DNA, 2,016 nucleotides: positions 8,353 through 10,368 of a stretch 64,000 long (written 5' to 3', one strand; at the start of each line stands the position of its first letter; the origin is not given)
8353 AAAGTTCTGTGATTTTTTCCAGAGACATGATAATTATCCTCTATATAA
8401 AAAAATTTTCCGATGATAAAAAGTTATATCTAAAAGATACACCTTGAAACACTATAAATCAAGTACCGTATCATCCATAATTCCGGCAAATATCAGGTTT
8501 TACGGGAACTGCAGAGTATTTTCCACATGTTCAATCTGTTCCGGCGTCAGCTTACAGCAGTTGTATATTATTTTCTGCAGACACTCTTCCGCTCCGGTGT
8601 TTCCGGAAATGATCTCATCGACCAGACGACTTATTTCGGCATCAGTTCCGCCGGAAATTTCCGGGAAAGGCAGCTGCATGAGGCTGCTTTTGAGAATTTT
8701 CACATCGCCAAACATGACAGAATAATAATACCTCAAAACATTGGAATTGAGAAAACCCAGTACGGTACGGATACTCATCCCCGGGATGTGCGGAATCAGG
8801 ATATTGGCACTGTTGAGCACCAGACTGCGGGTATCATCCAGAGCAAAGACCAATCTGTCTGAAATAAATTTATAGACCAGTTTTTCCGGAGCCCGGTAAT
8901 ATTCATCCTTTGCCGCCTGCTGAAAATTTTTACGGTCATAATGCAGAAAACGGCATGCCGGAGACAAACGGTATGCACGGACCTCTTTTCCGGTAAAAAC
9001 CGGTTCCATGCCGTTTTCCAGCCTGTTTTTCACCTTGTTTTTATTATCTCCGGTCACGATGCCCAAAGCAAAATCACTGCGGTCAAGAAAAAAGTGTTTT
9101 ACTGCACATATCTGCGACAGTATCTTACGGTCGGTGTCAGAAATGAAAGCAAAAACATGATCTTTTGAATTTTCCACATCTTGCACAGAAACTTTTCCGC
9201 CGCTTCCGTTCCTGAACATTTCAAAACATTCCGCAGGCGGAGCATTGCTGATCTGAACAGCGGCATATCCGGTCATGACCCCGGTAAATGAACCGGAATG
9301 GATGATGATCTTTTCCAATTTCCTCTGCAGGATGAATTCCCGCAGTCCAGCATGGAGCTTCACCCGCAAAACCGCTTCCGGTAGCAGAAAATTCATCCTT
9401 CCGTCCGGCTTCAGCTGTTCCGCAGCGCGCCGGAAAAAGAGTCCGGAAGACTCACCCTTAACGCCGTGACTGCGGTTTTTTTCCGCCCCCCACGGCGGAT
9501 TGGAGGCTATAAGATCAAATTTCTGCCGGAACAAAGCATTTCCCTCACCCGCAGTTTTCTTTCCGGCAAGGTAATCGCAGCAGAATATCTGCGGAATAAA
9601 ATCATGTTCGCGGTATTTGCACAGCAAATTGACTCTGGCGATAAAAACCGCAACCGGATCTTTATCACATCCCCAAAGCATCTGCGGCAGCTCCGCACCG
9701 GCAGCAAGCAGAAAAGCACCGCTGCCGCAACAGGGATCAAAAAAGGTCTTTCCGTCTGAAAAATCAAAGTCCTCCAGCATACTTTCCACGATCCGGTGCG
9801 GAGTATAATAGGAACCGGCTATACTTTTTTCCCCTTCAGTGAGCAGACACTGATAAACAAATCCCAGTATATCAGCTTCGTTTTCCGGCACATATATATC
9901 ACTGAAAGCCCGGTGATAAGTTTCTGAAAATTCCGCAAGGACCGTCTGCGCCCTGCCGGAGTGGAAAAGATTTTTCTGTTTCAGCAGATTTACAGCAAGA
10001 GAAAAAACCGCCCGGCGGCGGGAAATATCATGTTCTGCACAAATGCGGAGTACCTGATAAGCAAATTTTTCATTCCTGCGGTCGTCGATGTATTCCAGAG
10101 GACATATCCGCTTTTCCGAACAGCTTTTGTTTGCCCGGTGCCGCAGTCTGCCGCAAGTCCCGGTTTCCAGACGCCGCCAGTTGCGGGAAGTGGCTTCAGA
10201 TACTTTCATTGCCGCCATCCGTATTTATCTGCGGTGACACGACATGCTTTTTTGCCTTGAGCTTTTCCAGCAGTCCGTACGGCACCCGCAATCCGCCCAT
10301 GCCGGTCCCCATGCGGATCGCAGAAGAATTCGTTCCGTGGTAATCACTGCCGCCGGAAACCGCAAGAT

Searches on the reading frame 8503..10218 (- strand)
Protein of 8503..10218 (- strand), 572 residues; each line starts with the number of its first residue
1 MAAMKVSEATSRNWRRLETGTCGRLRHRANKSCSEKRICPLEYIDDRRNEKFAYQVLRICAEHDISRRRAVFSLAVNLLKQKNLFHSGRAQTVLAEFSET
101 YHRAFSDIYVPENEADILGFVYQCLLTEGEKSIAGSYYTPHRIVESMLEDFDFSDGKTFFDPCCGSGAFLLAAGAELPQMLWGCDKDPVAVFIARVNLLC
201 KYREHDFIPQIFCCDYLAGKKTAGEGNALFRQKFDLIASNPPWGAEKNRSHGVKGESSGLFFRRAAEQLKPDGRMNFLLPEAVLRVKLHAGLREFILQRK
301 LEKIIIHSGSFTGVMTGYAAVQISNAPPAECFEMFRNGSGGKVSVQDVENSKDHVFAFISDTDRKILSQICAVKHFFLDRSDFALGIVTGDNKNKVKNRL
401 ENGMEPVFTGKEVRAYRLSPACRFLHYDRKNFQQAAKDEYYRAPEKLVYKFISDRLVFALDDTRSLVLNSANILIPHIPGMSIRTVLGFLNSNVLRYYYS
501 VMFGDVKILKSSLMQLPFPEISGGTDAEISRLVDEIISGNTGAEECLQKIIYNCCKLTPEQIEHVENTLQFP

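Call 48: search_protein_families(library=pfam, proteins=[window:8503-10218:-], max_evalue=0.0001)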
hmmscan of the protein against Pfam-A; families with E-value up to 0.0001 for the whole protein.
window:8503-10218:- (572 aa): 5 families
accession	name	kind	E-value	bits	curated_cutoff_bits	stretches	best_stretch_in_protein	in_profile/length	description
PF12950.13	TaqI_C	-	1.3e-20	74.2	26.5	1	406-517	2-117/118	TaqI-like C-terminal specificity domain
PF02384.22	N6_Mtase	-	1.5e-16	61.1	20.4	1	114-284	2-188/311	N-6 DNA Methylase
PF07669.17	Eco57I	-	7.5e-11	42.9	25.3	1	180-306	2-164/171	Eco57I restriction-modification methylase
PF01170.24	UPF0020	-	1.3e-07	31.9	22.3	1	145-281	18-168/197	RMKL-like, methyltransferase domain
PF05175.20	MTS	-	5.3e-05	23.4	23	0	147-277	23-138/170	Methyltransferase small domain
